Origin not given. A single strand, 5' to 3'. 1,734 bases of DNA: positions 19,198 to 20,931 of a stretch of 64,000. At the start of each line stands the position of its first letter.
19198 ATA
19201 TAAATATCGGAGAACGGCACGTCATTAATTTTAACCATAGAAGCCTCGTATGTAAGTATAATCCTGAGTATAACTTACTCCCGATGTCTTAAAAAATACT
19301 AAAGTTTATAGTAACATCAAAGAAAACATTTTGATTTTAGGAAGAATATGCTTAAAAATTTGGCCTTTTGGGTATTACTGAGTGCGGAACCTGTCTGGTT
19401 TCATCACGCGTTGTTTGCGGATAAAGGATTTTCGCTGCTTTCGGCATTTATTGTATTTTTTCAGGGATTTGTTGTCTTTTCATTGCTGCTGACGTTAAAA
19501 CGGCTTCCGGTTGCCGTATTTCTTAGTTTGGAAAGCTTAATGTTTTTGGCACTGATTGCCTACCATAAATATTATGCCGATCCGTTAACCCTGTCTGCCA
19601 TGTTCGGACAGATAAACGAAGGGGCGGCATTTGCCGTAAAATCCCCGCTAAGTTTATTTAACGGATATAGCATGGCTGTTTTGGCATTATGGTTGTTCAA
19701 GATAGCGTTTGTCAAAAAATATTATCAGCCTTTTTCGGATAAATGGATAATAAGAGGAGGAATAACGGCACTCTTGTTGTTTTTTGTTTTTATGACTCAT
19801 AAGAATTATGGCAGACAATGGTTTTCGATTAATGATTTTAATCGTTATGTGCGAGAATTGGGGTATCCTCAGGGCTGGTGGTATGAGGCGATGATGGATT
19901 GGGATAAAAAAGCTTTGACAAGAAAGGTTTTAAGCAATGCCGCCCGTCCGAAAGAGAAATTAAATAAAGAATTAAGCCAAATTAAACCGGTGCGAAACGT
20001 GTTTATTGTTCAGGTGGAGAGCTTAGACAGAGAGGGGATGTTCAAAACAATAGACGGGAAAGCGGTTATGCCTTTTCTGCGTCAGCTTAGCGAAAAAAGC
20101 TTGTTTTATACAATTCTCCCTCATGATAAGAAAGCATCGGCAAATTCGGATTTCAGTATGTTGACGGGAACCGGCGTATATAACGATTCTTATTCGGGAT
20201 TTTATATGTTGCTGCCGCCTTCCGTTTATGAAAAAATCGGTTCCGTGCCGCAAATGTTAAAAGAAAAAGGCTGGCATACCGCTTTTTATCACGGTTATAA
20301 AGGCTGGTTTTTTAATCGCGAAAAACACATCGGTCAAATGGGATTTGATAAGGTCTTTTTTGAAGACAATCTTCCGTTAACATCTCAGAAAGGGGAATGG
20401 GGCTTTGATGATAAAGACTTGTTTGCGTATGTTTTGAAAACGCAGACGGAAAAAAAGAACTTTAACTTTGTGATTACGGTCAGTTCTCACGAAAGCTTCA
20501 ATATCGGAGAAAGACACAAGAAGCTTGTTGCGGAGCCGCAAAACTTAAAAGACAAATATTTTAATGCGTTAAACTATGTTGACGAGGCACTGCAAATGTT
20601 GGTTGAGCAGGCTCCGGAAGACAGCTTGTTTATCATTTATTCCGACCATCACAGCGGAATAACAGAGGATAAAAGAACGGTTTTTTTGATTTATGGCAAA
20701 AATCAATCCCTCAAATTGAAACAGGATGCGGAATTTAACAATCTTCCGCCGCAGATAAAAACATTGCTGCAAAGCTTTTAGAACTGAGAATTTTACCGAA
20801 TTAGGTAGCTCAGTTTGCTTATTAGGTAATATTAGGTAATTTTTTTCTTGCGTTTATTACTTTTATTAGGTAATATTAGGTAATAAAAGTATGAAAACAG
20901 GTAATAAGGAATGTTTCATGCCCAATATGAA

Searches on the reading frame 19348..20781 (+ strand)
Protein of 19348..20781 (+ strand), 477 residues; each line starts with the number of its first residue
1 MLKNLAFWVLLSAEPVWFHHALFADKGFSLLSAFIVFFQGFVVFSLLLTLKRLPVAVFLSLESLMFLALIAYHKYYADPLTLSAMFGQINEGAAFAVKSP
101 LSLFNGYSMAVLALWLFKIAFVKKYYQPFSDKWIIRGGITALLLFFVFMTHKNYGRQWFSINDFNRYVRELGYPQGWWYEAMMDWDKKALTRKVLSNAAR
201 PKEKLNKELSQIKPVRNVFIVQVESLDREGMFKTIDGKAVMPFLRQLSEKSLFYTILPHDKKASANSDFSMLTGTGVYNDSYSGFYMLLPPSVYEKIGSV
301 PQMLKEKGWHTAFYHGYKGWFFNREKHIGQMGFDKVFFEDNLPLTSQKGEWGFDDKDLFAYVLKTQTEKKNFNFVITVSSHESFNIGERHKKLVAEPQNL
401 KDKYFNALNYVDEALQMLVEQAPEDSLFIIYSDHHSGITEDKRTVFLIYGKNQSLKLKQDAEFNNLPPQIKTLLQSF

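Call 13: find_encoding_contigs(protein=window:19348-20781:+, flank=10000, max_places=2)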
Protein window:19348-20781:+ (477 aa): 15 contigs read that carry it; 2 places shown.
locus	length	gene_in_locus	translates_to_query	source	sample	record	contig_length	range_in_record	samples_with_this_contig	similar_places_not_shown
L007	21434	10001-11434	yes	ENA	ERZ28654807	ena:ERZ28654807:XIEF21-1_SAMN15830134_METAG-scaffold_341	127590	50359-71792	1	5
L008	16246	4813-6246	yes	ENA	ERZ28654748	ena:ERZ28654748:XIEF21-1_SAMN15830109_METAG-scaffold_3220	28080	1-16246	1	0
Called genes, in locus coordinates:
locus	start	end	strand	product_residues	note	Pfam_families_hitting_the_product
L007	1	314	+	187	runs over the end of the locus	PF07081:DUF1349, PF17851:GH43_C2 (weak)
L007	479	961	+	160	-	-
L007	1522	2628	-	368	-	PF01546:Peptidase_M20, PF07687:M20_dimer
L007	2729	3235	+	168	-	PF06347:SH3_4, PF08239:SH3_3 (faint)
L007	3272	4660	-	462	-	PF03060:NMO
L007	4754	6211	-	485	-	PF00069:Pkinase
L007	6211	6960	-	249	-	PF13672:PP2C_2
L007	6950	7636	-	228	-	PF00092:VWA (weak)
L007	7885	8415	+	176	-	PF00578:AhpC-TSA, PF08534:Redoxin, PF13098:Thioredoxin_2 (weak), PF13905:Thioredoxin_8 (weak)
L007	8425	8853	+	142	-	PF00156:Pribosyltran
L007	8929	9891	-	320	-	PF00437:T2SSE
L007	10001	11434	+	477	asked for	PF00884:Sulfatase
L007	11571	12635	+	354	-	PF02661:Fic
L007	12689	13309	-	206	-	PF05307:Bundlin, PF08805:PilS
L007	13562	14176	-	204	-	PF05307:Bundlin, PF08805:PilS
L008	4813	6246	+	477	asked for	PF00884:Sulfatase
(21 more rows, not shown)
